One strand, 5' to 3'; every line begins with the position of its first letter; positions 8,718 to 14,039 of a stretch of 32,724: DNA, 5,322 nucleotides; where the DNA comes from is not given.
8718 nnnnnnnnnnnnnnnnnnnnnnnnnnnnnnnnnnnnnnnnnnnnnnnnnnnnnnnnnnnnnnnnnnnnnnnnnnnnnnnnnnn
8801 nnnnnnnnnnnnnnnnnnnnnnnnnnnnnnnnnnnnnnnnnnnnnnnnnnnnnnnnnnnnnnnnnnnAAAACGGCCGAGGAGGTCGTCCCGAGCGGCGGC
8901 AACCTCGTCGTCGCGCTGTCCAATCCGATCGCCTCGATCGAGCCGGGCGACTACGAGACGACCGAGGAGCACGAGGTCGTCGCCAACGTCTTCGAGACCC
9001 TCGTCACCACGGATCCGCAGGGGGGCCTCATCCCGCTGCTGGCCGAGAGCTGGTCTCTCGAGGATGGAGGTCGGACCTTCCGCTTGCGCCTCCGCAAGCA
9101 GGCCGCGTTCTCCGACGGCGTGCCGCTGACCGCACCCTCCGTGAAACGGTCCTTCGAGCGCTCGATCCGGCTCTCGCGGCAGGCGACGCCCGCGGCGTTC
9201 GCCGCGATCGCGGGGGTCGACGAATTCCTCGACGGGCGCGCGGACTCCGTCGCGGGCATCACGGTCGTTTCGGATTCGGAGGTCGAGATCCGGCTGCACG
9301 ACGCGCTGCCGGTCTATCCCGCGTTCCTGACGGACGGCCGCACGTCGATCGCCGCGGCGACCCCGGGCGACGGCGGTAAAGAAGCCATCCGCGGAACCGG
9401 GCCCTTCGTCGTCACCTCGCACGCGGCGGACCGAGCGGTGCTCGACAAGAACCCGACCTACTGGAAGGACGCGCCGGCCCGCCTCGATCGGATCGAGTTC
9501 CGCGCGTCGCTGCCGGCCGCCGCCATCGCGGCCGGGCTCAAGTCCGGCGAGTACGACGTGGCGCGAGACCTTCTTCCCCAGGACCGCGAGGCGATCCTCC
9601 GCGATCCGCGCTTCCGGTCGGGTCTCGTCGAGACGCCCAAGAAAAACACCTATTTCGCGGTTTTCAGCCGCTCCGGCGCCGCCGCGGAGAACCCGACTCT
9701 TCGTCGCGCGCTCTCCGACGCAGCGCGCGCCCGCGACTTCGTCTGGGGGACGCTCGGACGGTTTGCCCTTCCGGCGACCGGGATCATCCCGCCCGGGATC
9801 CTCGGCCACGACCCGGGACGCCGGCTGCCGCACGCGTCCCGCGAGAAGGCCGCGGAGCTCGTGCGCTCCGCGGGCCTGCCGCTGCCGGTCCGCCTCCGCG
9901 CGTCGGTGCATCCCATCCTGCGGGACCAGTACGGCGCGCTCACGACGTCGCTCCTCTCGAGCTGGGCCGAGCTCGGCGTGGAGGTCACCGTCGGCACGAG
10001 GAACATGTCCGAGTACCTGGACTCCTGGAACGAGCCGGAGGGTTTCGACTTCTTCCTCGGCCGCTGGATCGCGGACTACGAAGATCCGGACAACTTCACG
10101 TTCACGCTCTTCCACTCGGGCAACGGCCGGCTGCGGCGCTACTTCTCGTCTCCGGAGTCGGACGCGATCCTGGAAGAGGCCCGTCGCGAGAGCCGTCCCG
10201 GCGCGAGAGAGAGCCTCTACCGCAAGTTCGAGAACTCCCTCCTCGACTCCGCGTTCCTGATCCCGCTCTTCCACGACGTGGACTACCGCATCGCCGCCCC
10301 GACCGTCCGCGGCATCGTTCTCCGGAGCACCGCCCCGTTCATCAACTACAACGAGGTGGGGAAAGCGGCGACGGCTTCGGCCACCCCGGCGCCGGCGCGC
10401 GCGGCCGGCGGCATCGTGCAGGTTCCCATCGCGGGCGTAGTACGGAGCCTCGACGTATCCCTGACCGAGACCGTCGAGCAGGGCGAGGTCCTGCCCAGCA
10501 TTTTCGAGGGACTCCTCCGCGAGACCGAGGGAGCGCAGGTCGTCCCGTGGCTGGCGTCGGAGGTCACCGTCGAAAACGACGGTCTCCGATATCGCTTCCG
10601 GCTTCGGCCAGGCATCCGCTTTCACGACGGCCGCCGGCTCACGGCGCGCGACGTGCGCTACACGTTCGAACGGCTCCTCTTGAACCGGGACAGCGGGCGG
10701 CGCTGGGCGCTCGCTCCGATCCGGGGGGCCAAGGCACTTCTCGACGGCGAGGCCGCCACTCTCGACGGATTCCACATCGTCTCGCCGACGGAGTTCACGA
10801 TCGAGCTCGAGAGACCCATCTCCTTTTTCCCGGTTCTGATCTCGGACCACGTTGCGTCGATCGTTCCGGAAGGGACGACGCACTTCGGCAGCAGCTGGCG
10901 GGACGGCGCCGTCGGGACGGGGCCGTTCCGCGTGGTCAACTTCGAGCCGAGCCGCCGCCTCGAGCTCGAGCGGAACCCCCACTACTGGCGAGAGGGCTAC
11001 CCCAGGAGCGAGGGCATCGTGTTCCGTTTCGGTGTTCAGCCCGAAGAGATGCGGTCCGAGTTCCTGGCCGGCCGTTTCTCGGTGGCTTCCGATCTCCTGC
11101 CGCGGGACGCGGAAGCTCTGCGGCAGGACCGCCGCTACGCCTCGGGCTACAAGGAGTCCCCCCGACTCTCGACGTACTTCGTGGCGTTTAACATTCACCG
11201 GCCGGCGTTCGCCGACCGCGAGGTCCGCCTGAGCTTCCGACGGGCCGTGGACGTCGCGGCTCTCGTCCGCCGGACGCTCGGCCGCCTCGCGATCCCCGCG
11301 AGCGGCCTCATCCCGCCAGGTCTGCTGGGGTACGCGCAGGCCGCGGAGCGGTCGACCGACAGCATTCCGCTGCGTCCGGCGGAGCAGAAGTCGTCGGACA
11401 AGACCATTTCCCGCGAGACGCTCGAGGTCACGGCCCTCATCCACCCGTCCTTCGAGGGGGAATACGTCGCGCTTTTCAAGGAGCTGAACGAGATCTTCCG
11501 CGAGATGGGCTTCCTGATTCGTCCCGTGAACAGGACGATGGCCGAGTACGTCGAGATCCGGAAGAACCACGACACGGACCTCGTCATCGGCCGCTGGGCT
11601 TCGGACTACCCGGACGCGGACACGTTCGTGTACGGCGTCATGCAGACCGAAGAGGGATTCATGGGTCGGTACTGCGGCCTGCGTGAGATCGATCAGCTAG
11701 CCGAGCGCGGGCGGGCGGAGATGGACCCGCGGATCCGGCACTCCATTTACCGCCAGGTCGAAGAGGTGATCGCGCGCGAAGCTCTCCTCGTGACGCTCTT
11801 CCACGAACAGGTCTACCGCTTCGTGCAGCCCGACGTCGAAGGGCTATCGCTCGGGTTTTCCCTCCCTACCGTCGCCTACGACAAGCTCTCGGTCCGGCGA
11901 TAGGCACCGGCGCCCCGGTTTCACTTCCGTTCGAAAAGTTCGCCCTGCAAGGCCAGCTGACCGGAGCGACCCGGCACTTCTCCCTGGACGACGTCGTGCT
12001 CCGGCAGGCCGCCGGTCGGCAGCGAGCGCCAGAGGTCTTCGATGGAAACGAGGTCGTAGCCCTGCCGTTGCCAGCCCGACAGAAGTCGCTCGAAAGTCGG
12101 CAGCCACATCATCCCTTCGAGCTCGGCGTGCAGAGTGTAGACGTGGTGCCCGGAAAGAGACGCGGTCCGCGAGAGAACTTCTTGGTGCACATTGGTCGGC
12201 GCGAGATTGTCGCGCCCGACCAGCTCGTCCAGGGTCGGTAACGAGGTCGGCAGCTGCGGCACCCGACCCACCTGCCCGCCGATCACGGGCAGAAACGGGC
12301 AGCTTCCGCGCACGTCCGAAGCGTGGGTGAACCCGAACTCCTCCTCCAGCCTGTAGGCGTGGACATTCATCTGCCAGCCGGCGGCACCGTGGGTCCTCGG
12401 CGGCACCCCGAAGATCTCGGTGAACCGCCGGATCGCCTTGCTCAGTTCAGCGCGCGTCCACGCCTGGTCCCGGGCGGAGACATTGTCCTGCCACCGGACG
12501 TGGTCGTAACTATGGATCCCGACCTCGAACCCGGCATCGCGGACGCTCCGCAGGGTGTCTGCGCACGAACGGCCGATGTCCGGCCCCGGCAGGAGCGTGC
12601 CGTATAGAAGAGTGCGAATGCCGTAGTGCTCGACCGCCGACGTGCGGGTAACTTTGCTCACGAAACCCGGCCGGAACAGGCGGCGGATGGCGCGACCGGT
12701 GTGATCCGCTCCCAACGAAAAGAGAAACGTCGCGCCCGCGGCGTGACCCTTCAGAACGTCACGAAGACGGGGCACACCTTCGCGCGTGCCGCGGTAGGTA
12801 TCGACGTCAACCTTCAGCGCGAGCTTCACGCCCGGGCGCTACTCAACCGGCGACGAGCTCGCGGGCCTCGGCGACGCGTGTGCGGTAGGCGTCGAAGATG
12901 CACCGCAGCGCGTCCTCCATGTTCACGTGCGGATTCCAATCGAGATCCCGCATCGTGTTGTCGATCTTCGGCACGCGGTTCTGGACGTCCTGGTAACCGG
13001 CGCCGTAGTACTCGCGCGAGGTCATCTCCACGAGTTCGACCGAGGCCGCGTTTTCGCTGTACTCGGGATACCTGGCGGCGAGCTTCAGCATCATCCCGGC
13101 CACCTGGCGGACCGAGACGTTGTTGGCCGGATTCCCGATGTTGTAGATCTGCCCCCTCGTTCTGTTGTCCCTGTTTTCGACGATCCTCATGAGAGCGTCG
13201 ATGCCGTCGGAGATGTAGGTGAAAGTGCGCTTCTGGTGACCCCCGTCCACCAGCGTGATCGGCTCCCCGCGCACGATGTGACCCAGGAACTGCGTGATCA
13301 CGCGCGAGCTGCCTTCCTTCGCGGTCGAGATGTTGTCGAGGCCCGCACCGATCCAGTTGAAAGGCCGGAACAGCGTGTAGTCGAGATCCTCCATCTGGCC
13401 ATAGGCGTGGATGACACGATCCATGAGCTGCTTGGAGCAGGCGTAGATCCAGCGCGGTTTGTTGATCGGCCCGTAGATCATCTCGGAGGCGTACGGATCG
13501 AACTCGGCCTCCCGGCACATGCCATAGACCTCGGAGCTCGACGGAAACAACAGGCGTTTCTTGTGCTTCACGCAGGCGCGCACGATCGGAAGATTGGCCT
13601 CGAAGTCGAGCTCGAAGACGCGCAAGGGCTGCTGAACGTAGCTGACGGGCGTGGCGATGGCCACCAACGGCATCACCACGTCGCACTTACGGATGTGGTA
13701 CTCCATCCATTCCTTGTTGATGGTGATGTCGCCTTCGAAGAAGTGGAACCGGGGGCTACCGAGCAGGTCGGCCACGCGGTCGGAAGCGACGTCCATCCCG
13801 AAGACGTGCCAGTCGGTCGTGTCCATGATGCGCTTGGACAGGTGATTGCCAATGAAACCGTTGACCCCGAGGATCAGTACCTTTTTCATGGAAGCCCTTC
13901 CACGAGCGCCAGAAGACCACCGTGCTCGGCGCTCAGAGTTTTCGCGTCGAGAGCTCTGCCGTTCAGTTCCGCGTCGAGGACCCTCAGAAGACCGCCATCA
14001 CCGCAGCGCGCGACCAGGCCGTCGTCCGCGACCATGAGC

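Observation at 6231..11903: Single-chain Ser/Thr kinase + STAND NTPase + TPR + two OppA/DppA-like binding domains, all apparently cytoplasmic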

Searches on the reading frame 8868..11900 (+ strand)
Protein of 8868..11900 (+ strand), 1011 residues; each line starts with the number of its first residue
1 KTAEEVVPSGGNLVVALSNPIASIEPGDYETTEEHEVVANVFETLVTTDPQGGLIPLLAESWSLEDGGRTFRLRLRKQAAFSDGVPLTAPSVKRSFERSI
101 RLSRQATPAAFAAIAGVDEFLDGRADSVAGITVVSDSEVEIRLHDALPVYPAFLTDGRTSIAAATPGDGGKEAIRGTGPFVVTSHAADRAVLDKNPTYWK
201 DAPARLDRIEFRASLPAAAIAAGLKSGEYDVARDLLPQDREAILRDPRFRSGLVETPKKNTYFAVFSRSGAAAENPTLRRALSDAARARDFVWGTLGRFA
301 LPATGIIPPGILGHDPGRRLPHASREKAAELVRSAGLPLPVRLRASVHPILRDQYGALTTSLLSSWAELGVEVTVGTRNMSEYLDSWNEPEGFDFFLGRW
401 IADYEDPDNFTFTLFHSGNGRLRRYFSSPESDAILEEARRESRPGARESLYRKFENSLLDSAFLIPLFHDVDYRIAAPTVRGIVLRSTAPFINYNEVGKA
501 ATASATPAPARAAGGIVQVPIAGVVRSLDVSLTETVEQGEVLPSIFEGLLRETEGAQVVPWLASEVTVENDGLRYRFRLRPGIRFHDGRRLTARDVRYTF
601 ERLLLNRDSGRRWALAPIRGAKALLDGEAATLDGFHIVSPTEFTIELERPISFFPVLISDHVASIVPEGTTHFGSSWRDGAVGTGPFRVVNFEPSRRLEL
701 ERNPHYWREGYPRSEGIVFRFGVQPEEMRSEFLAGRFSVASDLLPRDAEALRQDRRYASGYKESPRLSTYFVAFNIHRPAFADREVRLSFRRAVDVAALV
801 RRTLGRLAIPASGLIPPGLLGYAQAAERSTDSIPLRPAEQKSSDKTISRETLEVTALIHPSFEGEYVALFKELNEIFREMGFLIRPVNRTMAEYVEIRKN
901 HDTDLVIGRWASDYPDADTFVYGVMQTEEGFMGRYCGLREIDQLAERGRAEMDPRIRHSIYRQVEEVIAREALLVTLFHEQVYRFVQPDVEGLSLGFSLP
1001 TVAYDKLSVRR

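Call 68: predict_structure(alignment_id=A2)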
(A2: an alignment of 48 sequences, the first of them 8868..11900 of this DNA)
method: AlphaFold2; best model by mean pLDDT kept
length: 1011 residues; sequences in the alignment: 48
mean_pLDDT: 88.0   pTM: 0.57
mean pLDDT of the five models: 88.0, 87.0, 85.2, 84.9, 82.4
residues with pLDDT >= 90: 610; 70-90: 343; 50-70: 21; < 50: 37
segments of 3 or more residues with pLDDT < 50: 1-4, 503-512, 826-848
pLDDT, mean of each block of 10 residues (from residue 1): 61 93 91 93 91 88 92 96 96 97 89 95 95 97 93 94 85 91 94 94 91 92 90 84 74 86 91 90 84 78 89 77 84 92 94 88 92 93 88 93 90 92 92 93 88 93 93 89 87 90 41 77 93 88 96 82 93 93 86 95 91 90 90 88 93 91 92 87 96 96 88 93 92 93 84 85 88 94 92 90 84 84 53 39 42 92 87 92 92 88 93 88 91 94 93 88 92 93 90 84 89 57
secondary structure, 60 per line:
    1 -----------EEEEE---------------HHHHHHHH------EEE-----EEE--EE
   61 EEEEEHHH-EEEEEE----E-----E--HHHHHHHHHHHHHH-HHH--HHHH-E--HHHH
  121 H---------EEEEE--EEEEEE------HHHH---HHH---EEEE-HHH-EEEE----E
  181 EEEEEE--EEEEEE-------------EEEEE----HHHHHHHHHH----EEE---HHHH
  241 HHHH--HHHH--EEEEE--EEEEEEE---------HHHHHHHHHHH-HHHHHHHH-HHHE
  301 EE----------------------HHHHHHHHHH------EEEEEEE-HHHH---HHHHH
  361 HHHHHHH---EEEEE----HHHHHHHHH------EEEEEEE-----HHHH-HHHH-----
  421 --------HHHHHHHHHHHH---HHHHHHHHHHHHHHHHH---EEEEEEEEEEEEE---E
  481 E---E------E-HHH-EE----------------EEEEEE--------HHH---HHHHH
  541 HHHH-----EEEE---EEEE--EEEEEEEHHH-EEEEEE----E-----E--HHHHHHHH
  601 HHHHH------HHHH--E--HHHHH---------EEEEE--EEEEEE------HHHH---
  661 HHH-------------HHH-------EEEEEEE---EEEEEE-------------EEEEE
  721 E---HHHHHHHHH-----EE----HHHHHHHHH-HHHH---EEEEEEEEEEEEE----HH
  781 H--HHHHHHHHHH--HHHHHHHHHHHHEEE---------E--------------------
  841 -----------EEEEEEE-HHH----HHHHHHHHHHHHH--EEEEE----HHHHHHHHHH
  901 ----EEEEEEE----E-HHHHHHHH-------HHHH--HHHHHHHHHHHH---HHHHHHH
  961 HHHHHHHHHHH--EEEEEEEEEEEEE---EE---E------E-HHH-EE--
elements in order (helices of 4 or more, strands of 3 or more residues): E12-16 H32-39 E46-48 E54-56 E59-65 E70-75 H89-102 H109-112 H117-121 E131-135 E138-143 H150-153 E163-166 E172-175 E180-186 E189-194 E208-212 H217-226 E231-233 H237-244 H247-250 E253-257 E260-266 H276-286 H288-295 E300-302 H325-334 E341-347 H349-352 H356-367 E371-375 H380-388 E395-401 H407-410 H412-415 H429-440 H444-460 E464-476 E516-521 H536-544 E550-553 E557-560 E563-569 E574-579 H593-605 H612-615 H621-625 E635-639 E642-647 H654-657 E687-693 E697-702 E716-721 H725-733 H745-753 H755-758 E762-774 H784-793 H796-807 E808-810 E852-858 H867-879 E882-886 H891-900 E905-911 H918-925 H933-936 H939-950 H954-971 E974-986

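Call 72: fold_search(model_id=the predicted structure, library=pdb)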
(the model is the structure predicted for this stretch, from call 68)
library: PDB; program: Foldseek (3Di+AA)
matches with E <= 10: 658; with E <= 0.001: 172
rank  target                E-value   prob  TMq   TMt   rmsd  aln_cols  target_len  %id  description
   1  4toz_A                1.6e-37  1.00  0.44  0.83   3.6       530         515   23  MppA Periplasmic Murein Tripeptide Binding Protein, Unliganded Open Form (released 2015-06-10)
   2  4toz_B                2.4e-37  1.00  0.44  0.82   3.6       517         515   24  MppA Periplasmic Murein Tripeptide Binding Protein, Unliganded Open Form (released 2015-06-10)
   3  8upi                  3.2e-37  1.00  0.39  0.71   5.7       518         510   23  Structure of a periplasmic peptide binding protein from Mesorhizobium sp. AP09 bound to aminoserine (released 2023-11-08)
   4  5u4o                  4.4e-37  1.00  0.43  0.89   3.1       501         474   22  A 2.05A X-Ray Structureof A Bacterial Extracellular Solute-binding Protein, family 5 for Bacillus anthracis str. Ames (released 2017-03-08)
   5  3o9p                  6.1e-37  1.00  0.40  0.73   5.3       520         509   23  The structure of the Escherichia coli murein tripeptide binding protein MppA (released 2011-07-06)
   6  9a37_MODEL_1_A        1.3e-36  1.00  0.40  0.71   4.1       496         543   24  Model of E. coli OppA by in-cell photo-crosslinking MS and deep learning (released 2023-02-24)
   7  3tcf_A                8.8e-36  1.00  0.39  0.70   5.6       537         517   22  Crystal structure of E. coli OppA complexed with endogenous ligands (released 2011-10-12)
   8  2z23_A                1.9e-35  1.00  0.40  0.72   5.4       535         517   21  Crystal structure of Y.pestis oligo peptide binding protein OppA with tri-lysine ligand (released 2007-10-30)
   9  6ofq_A                4.3e-35  1.00  0.39  0.72   5.2       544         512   22  ABC transporter-associated periplasmic binding protein DppA from Helicobacter pylori in complex with peptide STSA (released 2019-08-21)
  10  1ola_A                5.0e-35  1.00  0.40  0.72   5.5       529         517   22  THE STRUCTURAL BASIS OF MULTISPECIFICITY IN THE OLIGOPEPTIDE-BINDING PROTEIN OPPA (released 1994-07-31)
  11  6dtg_A                9.2e-35  1.00  0.40  0.70   5.8       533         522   21  Crystal structure of Haemophilus influenzae OppA complex with YLGANGRGGGS (released 2018-11-28)
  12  6dqq_A                1.1e-34  1.00  0.40  0.70   5.8       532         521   21  Crystal structure of Haemophilus influenzae OppA complex with endogenous peptide (released 2018-11-28)
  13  1b52_A                1.2e-34  1.00  0.39  0.70   5.7       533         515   22  OLIGO-PEPTIDE BINDING PROTEIN (OPPA) COMPLEXED WITH KTK (released 1999-01-20)
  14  3tpa                  2.3e-34  1.00  0.43  0.83   4.8       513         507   23  Structure of HbpA2 from Haemophilus parasuis (released 2011-11-30)
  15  6dth_A                3.2e-34  1.00  0.39  0.69   5.9       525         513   21  Crystal structure of Haemophilus influenzae OppA complex with RPPGFSPFR (released 2018-11-28)
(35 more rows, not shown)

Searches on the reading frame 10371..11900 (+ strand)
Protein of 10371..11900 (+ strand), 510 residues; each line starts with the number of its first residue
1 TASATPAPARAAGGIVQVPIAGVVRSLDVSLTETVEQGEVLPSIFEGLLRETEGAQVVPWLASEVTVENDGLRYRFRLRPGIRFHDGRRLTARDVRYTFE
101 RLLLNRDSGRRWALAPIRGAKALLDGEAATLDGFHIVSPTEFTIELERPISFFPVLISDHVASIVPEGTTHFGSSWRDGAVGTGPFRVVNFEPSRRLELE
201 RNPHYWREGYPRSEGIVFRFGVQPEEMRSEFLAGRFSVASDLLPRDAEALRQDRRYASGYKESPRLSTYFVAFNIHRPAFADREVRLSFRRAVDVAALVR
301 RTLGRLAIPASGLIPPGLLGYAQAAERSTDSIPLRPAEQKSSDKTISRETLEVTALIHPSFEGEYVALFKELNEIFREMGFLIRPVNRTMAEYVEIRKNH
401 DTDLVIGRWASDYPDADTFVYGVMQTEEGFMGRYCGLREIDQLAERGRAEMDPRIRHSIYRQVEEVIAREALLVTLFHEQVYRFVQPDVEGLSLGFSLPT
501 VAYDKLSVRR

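Call 15: search_solved_structures(query=window:10371-11900:+, max_evalue=0.00001)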
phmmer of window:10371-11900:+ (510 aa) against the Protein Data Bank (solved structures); distinct sequences matched with E-value up to 0.00001: 94 (the best 60 are shown).
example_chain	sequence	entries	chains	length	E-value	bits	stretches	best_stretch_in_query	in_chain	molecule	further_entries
8upi_A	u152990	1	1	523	7.1e-38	133.7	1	8-323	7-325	Peptide ABC transporter substrate-binding protein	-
3o9p_A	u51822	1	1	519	3.3e-34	121.6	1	26-495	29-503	Periplasmic murein peptide-binding protein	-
4toz_A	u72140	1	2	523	3.8e-34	121.4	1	26-495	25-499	Periplasmic murein peptide-binding protein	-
3zs6_A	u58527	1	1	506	1.2e-24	90.1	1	22-494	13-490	PERIPLASMIC OLIGOPEPTIDE-BINDING PROTEIN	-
9rd1_A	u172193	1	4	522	5.8e-23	84.5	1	23-492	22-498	Periplasmic oligopeptide-binding protein OppA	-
3tcf_A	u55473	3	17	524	5.8e-23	84.5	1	23-492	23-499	Periplasmic oligopeptide-binding protein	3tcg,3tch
1b05_A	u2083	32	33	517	9e-23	83.9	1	23-492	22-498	PERIPLASMIC OLIGOPEPTIDE-BINDING PROTEIN | PROTEIN (OLIGO-PEPTIDE BINDING PROTEIN) | PERIPLASMIC OLIGO-PEPTIDE BINDING PROTEIN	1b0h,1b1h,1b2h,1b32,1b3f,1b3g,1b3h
5u4o_A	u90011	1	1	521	1.3e-22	83.3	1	12-476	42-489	ABC transporter substrate-binding protein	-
8ay0_A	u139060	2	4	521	6.4e-22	81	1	40-483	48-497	Dipeptide-binding protein DppE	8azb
1dpp_A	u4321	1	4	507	1.3e-21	80.1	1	55-492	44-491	DIPEPTIDE BINDING PROTEIN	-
8z1y_F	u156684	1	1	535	1.5e-21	79.8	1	55-492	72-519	Dipeptide-binding protein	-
8are_A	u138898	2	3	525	2e-21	79.4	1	30-472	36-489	Oligopeptide-binding protein OppA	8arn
1dpe_A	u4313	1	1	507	2.2e-21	79.3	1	55-492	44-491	DIPEPTIDE-BINDING PROTEIN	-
8z1z_F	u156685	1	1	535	1.7e-20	76.3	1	55-492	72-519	Dipeptide-binding protein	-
1uqw_A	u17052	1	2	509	2.8e-20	75.6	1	24-325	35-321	PUTATIVE BINDING PROTEIN YLIB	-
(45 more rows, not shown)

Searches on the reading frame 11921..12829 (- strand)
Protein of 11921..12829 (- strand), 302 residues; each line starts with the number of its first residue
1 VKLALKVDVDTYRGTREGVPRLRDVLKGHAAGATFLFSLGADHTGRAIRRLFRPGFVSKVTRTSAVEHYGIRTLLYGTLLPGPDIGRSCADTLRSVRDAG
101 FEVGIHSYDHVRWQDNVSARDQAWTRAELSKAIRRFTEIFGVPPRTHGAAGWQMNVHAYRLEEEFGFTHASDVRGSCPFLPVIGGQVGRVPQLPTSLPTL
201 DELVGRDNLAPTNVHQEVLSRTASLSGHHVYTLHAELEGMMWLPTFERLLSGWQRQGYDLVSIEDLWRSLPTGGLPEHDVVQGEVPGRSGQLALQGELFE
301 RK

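Call 9: search_protein_families(library=pfam, proteins=[window:11921-12829:-], max_evalue=0.001)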
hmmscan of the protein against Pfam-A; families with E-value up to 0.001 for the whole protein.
window:11921-12829:- (302 aa): 2 families
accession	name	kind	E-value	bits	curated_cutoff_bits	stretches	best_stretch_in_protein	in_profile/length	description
PF01522.26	Polysacc_deac_1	-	3.8e-07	30.6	23.1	1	14-168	16-122/124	Polysaccharide deacetylase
PF10096.14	DUF2334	-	0.00028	21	26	1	90-187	56-154/203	Uncharacterized protein conserved in bacteria (DUF2334)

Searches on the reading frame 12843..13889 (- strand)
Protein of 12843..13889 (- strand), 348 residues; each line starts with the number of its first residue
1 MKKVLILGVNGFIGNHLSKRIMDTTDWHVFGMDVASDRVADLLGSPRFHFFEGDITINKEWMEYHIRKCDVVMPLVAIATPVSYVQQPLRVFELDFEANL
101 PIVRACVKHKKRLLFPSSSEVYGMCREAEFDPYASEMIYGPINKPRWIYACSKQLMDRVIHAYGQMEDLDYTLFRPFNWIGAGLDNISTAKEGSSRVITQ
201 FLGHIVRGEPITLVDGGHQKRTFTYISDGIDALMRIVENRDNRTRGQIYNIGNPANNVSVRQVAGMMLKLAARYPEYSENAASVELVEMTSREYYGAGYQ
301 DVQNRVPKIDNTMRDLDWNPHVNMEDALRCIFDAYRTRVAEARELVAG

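Call 9: search_protein_families(library=pfam, proteins=[window:12843-13889:-], max_evalue=0.001)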
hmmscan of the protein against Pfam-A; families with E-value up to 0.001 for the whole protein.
window:12843-13889:- (348 aa): 5 families
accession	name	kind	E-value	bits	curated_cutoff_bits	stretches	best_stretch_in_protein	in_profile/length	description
PF01370.27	Epimerase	-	5.5e-49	167.2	20.9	1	4-252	1-240/240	NAD dependent epimerase/dehydratase family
PF16363.11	GDP_Man_Dehyd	-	1.8e-26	93.9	27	1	5-329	1-330/332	GDP-mannose 4,6 dehydratase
PF01073.25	3Beta_HSD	-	7.3e-07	28.9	22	1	5-160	1-157/280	3-beta hydroxysteroid dehydrogenase/isomerase family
PF13460.12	NAD_binding_10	-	6.3e-06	26.6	27.2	1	8-176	1-143/184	NAD(P)H-binding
PF04321.23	RmlD_sub_bind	-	0.00027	20.6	27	1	3-180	2-151/287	RmlD substrate binding domain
